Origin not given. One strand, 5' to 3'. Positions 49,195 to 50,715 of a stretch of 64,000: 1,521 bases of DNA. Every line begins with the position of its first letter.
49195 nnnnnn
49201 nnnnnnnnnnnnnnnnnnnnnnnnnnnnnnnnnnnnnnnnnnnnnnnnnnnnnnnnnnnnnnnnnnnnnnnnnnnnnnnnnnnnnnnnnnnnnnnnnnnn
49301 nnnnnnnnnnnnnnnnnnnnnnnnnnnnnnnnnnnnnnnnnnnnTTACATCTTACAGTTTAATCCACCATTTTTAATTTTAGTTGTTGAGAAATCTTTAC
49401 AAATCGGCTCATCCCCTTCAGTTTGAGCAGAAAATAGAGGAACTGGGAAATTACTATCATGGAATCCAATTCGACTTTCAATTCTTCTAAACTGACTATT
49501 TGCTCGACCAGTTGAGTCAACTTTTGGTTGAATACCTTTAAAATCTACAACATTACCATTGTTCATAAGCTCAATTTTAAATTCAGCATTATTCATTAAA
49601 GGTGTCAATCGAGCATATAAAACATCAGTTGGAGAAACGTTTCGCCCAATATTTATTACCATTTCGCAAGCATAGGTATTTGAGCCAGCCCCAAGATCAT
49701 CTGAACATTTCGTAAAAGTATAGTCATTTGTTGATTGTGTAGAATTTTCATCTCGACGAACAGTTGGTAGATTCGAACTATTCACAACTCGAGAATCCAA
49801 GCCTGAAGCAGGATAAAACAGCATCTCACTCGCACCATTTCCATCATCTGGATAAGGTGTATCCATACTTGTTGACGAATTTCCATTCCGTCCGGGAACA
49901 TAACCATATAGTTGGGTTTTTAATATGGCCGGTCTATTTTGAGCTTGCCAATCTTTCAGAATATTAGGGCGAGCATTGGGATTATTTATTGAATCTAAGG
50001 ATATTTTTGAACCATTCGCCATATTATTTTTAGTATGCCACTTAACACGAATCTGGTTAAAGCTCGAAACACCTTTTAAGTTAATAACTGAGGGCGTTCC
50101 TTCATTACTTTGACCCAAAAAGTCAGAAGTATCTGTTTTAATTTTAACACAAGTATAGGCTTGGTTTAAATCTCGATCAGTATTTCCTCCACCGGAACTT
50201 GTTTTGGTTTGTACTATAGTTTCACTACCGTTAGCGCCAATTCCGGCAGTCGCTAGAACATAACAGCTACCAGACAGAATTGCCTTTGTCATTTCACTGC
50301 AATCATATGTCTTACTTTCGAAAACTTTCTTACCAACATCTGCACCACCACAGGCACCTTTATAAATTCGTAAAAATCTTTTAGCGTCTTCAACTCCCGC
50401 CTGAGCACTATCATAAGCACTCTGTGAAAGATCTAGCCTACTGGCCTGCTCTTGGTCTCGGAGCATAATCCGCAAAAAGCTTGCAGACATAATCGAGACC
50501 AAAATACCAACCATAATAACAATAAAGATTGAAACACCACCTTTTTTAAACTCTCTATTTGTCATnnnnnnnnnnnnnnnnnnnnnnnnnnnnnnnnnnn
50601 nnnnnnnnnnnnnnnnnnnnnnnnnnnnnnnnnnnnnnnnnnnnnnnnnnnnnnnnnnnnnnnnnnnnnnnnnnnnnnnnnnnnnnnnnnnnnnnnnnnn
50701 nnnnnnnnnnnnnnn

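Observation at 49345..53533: Tightly coupled three-gene envelope module: anchored 140-aa protein, 824-aa secreted protein and a PilX-like protein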

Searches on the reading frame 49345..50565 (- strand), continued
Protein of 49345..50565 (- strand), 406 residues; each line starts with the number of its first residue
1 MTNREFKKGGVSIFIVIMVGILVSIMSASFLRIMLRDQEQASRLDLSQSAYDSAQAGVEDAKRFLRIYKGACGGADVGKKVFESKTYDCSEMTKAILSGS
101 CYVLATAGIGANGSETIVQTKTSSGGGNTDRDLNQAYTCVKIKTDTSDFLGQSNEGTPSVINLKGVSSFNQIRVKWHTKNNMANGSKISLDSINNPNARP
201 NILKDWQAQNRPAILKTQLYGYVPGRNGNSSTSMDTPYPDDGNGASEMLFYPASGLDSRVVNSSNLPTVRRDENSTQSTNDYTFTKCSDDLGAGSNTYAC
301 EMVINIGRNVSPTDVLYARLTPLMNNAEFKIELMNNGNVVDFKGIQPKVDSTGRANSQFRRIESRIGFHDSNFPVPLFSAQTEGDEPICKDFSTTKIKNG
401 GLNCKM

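Call 43: list_cluster_members(proteins=[L018:1680-4805:+, L020:4569-7973:+, L021:4302-7955:+, L022:1535-4069:+, L025:5483-7984:+, L027:160-3372:+, L028:4732-7986:+, L029:5097-7955:+, L030:572-3988:+, L037:5375-7996:+])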
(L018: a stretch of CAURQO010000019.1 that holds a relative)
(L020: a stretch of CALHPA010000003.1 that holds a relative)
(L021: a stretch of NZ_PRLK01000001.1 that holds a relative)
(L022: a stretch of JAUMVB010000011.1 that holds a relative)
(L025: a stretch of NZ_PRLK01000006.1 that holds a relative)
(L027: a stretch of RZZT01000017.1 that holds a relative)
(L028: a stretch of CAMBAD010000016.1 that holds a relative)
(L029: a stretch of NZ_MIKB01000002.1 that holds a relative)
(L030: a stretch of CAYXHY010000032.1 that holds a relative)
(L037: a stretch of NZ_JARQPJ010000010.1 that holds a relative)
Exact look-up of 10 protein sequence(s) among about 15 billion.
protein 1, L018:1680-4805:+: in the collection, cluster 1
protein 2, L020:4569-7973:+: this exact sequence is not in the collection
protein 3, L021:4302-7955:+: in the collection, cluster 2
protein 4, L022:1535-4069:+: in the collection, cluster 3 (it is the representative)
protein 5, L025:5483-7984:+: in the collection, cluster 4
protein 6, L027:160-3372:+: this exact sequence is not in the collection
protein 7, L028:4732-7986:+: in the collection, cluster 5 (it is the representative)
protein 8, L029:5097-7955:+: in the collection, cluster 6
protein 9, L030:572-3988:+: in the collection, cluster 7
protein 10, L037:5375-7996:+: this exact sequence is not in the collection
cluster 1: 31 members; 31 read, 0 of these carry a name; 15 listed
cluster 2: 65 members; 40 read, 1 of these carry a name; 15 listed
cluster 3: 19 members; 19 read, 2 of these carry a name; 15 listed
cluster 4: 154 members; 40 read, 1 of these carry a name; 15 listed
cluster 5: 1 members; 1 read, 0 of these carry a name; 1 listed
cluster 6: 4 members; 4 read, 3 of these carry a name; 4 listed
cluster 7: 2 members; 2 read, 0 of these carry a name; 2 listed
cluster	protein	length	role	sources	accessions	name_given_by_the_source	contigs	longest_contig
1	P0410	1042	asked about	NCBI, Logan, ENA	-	-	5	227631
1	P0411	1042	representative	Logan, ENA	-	-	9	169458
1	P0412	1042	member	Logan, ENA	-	-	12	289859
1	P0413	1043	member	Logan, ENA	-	-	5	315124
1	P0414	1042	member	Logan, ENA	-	-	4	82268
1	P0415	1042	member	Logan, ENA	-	-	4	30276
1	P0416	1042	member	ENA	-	-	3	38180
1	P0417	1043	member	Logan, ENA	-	-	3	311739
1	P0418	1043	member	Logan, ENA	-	-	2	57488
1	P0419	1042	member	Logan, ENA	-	-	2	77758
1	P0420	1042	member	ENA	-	-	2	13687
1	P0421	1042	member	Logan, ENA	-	-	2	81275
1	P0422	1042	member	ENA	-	-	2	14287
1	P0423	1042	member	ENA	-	-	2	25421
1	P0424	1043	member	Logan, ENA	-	-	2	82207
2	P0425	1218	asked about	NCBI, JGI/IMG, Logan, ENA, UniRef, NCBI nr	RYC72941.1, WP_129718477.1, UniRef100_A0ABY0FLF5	hypothetical protein [Candidatus Nanogingivalis gingivitcus] | hypothetical protein | Uncharacterized protein n=1 Tax=Candidatus Nanogingivalis gingivitcus TaxID=2171992 ...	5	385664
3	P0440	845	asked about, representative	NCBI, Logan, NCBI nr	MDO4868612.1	MAG: hypothetical protein Q4A23_03095 [bacterium] | hypothetical protein [bacterium]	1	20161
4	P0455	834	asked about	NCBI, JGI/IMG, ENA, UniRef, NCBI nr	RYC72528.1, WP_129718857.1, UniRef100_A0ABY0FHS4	hypothetical protein [Candidatus Nanogingivalis gingivitcus] | hypothetical protein | Uncharacterized protein n=1 Tax=Candidatus Nanogingivalis gingivitcus TaxID=2171992 ...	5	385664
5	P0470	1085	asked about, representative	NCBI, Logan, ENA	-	-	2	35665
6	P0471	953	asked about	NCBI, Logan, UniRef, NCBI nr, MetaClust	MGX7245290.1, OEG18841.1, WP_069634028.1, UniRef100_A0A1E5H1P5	hypothetical protein ACWOC1_10575 [Enterococcus quebecensis] | Uncharacterized protein n=1 Tax=Enterococcus quebecensis TaxID=903983 ... | hypothetical protein [Enterococcus quebecensis]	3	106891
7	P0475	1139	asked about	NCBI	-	-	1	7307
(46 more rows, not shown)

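Call 59: search_protein_families(library=pfam, proteins=[P0425, P0471, P0470, P0475, P0440, P0455, P0410, L027:160-3372:+], max_evalue=0.1)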
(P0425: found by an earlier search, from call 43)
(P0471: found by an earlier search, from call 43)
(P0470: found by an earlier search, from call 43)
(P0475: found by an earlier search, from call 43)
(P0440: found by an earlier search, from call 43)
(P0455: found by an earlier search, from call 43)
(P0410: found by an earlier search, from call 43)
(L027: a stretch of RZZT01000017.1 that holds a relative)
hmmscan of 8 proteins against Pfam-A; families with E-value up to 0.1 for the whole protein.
P0425 (1218 aa): 1 family
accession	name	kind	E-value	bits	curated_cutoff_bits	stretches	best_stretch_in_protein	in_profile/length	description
PF13624.11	SurA_N_3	-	0.043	14.1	27.2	1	14-75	5-68/162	SurA-like N-terminal domain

P0471 (953 aa): 0 families

P0470 (1085 aa): 0 families

P0475 (1139 aa): 1 family
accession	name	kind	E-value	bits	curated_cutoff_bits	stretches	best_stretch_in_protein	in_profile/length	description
PF10564.14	MAR_sialic_bdg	-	0.014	15.9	25.1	0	474-500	18-44/94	Sialic-acid binding micronemal adhesive repeat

P0440 (845 aa): 0 families

P0455 (834 aa): 0 families

P0410 (1042 aa): 1 family
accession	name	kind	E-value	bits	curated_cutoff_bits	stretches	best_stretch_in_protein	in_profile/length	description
PF13623.11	SurA_N_2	-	0.023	15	28.5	1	16-124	1-113/145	SurA-like N-terminal domain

L027:160-3372:+ (1071 aa): 0 families

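Call 67: search_protein_families(library=pfam, proteins=[L037:1666-2766:+, L037:2853-3467:+, L037:3884-4822:+, L037:9586-10659:-, L029:1197-1856:+, L029:2872-4461:+, L029:9352-10521:-, L029:11374-11973:+, L029:12097-14364:+, L029:14512-15393:+], max_evalue=0.01)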
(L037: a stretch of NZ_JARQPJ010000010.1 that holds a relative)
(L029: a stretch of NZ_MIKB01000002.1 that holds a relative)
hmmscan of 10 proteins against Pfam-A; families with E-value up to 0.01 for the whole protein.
L037:1666-2766:+ (366 aa): 1 family
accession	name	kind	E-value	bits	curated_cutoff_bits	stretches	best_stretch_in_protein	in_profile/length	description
PF10141.14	ssDNA-exonuc_C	-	0.0078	16.4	26.4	0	98-207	22-126/202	Single-strand DNA-specific exonuclease, C terminal domain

L037:2853-3467:+ (204 aa): 8 families
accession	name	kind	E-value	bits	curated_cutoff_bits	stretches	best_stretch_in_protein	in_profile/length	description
PF00239.26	Resolvase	-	4.3e-31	108.4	23.3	1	11-151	2-144/145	Resolvase, N terminal domain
PF02796.21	HTH_7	-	1.1e-06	29.1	23.8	1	158-195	6-43/45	Helix-turn-helix domain of resolvase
PF13384.12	HTH_23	-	5.4e-05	23.3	24.6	1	165-196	9-40/50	Homeodomain-like domain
PF06056.18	Terminase_5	-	8.2e-05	22.9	20.3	1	167-196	7-36/58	Putative ATPase subunit of terminase (gpP-like)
PF13551.12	HTH_29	-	0.00018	22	28.1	1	166-196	4-35/64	Winged helix-turn helix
PF15978.11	TnsD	-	0.0014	18.2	32.4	1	97-198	132-224/355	Tn7-like transposition protein D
PF12728.13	HTH_17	-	0.0033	18.1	27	1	176-203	4-31/51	Helix-turn-helix domain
PF13936.12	HTH_38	-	0.0057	16.8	27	0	166-196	13-43/44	Helix-turn-helix domain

L037:3884-4822:+ (312 aa): 1 family
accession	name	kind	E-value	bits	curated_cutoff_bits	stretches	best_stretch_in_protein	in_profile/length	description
PF00746.26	Gram_pos_anchor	-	8.7e-05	22.8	20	1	273-306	3-37/43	LPXTG cell wall anchor motif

L037:9586-10659:- (357 aa): 0 families

L029:1197-1856:+ (219 aa): 5 families
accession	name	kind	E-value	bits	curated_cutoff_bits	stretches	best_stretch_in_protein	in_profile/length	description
PF00239.26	Resolvase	-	7.5e-29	101.1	23.3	1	25-166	2-145/145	Resolvase, N terminal domain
PF15978.11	TnsD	-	1.3e-05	24.9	32.4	1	108-216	129-227/355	Tn7-like transposition protein D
PF02796.21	HTH_7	-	0.0012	19.4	23.8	1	189-208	22-41/45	Helix-turn-helix domain of resolvase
PF13384.12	HTH_23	-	0.0012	19.1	24.6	1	179-212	9-41/50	Homeodomain-like domain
PF08281.18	Sigma70_r4_2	-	0.0087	16.1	25.7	0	176-207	14-45/54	Sigma-70, region 4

L029:2872-4461:+ (529 aa): 4 families
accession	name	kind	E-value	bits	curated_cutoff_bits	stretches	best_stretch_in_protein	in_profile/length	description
PF07554.19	FIVAR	-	8.5e-06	26.8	29.2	1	333-399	4-70/71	FIVAR domain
PF06458.18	MucBP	-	2.2e-05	25.6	23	1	260-300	4-46/63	MucBP domain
PF00746.26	Gram_pos_anchor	-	0.0008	19.7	20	1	492-527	6-41/43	LPXTG cell wall anchor motif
PF18877.6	SSSPR-51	-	0.003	17.8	27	1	260-298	3-33/48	SSSPR-51 domain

L029:9352-10521:- (389 aa): 1 family
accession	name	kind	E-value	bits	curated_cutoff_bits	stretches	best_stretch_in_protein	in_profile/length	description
PF10987.13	DUF2806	-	3.2e-06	27.6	24.5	1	203-348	66-219/221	Protein of unknown function (DUF2806)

L029:11374-11973:+ (199 aa): 1 family
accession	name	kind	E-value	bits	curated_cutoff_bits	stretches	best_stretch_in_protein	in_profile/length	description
PF05063.20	MT-A70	-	1.2e-26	94.1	23.9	1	9-165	1-172/172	MT-A70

L029:12097-14364:+ (755 aa): 4 families
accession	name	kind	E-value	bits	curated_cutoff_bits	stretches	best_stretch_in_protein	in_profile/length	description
PF02534.20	T4SS-DNA_transf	-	8.8e-07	28.6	20.1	1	329-438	45-157/468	Type IV secretory system Conjugative DNA transfer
PF10412.15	TrwB_AAD_bind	-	1.4e-05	24.7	20.5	1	327-620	14-286/387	Type IV secretion-system coupling protein DNA-binding domain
PF12696.13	TraG-D_C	-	0.0035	17.7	22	1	581-648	4-75/126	TraM recognition site of TraD and TraG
PF00270.35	DEAD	-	0.0081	16.3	26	0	322-376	8-65/167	DEAD/DEAH box helicase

L029:14512-15393:+ (293 aa): 1 family
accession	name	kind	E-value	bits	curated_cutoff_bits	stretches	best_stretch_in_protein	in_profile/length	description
PF13814.12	Replic_Relax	-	3.4e-29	102.7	25.3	1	34-232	2-188/191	Replication-relaxation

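Call 68: find_encoding_contigs(protein=P0471, flank=10000, max_places=3)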
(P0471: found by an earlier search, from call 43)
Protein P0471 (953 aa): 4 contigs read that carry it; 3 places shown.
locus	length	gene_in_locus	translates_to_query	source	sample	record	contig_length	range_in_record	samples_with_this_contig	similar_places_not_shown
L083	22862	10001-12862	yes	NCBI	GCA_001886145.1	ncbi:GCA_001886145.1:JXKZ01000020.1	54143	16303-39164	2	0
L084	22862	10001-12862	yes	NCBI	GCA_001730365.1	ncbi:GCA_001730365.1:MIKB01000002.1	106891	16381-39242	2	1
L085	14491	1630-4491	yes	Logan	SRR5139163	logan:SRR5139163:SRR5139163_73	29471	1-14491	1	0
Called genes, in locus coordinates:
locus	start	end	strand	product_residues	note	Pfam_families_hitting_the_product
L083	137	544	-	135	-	-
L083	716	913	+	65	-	-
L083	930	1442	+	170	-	-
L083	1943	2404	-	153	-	PF16895:DUF5085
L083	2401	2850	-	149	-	-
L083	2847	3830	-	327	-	-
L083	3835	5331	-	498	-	PF04740:LXG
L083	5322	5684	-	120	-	-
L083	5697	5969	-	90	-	-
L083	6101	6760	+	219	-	PF00239:Resolvase, PF15978:TnsD (weak)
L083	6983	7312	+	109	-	-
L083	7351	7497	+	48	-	-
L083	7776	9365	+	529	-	PF06458:MucBP (faint), PF07554:FIVAR (weak)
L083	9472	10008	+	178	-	-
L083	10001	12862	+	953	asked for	-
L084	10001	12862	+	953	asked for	-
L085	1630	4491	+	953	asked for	-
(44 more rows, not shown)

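Call 71: search_protein_families(library=phrogs, proteins=[window:49345-50565:-], max_evalue=0.1)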
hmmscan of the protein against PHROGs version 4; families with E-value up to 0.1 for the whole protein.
window:49345-50565:- (406 aa): 0 families

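Call 72: search_protein_families(library=padloc, proteins=[window:49345-50565:-], max_evalue=0.1)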
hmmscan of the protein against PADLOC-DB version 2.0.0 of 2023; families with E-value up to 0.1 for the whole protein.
window:49345-50565:- (406 aa): 0 families

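Call 77: find_encoding_contigs(protein=P0256, flank=10000, max_places=1)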
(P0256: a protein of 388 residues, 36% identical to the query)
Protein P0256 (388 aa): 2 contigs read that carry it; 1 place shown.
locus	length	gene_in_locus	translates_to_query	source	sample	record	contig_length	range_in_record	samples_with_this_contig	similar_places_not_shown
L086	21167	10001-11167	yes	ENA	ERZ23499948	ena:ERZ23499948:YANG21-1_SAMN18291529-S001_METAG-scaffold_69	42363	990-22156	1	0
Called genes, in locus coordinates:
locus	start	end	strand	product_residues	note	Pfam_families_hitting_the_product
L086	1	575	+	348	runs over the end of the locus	PF11104:PilM_2, PF14450:FtsA (weak)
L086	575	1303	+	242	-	-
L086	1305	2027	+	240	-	-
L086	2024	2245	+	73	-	-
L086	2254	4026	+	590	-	PF05157:MshEN, PF00437:T2SSE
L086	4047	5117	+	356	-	PF00437:T2SSE, PF13191:AAA_16 (weak)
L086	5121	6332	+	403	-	PF28597:T2SSF_N, PF00482:T2SSF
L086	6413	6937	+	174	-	PF07963:N_methyl (faint)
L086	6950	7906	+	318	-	PF06750:A24_N_bact, PF01478:Peptidase_A24 (weak)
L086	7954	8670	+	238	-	PF07963:N_methyl (faint)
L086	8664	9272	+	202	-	-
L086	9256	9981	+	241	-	-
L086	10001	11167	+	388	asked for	-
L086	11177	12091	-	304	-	PF02899:Phage_int_SAM_1 (weak), PF13102:Phage_int_SAM_5, PF13495:Phage_int_SAM_4 (faint), PF00589:Phage_integrase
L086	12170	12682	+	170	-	PF00334:NDK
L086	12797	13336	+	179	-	PF03703:bPH_2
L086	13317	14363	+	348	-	PF13623:SurA_N_2, PF13624:SurA_N_3, PF00639:Rotamase (faint), PF13145:Rotamase_2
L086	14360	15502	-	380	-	PF01168:Ala_racemase_N, PF00842:Ala_racemase_C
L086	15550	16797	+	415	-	PF01702:TGT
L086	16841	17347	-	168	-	-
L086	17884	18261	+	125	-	-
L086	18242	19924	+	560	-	PF13632:Glyco_trans_2_3 (weak)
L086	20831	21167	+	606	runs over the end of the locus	PF07973:tRNA_SAD, PF00587:tRNA-synt_2b, PF03129:HGTP_anticodon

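Call 78: find_encoding_contigs(protein=P0241, flank=8000, max_places=2)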
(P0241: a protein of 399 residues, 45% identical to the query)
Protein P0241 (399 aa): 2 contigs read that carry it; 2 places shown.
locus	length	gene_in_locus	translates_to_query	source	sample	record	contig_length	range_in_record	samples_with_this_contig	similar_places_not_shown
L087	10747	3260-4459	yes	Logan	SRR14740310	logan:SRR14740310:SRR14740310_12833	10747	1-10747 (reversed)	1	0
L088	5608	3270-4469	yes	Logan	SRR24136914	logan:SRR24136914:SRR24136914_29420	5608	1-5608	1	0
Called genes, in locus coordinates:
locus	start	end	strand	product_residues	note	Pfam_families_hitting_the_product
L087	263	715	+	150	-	-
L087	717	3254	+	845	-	-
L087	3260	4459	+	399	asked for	-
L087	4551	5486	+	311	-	PF21088:MS_channel_1st, PF00924:MS_channel_2nd, PF21082:MS_channel_3rd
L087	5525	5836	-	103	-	-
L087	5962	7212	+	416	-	PF02274:ADI, PF19420:DDAH_eukar (weak)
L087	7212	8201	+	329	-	PF02729:OTCace_N, PF00185:OTCace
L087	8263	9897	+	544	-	PF03606:DcuC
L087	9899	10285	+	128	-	-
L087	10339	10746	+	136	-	?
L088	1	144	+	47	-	?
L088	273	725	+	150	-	-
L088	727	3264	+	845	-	-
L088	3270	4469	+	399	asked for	-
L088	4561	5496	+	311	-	PF21088:MS_channel_1st, PF00924:MS_channel_2nd, PF21082:MS_channel_3rd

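Call 84: find_encoding_contigs(protein=P0410, flank=10000, max_places=2)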
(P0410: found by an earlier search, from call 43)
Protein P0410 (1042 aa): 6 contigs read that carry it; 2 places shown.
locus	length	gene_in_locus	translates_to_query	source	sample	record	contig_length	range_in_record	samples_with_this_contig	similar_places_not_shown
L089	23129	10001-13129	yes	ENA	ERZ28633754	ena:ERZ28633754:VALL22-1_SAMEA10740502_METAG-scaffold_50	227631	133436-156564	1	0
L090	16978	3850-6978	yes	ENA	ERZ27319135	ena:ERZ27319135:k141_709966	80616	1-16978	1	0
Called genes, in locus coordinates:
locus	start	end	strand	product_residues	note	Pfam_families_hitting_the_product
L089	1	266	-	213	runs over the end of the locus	PF01746:tRNA_m1G_MT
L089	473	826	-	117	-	PF13083:KH_KhpA-B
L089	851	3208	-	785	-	PF00122:E1-E2_ATPase, PF00702:Hydrolase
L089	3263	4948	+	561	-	PF03485:Arg_tRNA_synt_N, PF00750:tRNA-synt_1d, PF05746:DALR_1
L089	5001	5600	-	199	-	PF13207:AAA_17, PF13238:AAA_18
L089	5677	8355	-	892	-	PF00746:Gram_pos_anchor (weak)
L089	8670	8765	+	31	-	-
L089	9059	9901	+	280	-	PF01370:Epimerase, PF04321:RmlD_sub_bind, PF13460:NAD_binding_10 (faint), PF16363:GDP_Man_Dehyd, PF01073:3Beta_HSD, PF02719:Polysacc_synt_2, PF07993:NAD_binding_4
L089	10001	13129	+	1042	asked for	-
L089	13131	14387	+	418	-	-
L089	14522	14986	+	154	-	PF01272:GreA_GreB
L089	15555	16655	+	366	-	PF02646:RmuC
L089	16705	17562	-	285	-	PF00230:MIP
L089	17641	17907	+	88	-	-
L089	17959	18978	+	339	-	PF02912:Phe_tRNA-synt_N (weak), PF01409:tRNA-synt_2d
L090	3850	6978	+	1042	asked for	-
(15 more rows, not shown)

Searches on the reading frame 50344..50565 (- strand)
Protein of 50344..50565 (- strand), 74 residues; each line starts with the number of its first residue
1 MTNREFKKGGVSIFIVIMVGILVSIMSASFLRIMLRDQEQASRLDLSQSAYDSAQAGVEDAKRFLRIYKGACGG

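Call 49: search_protein_families(library=pfam, proteins=[window:50344-50565:-], max_evalue=10)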
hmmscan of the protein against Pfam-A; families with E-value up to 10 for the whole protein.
seq(74 aa): 0 families
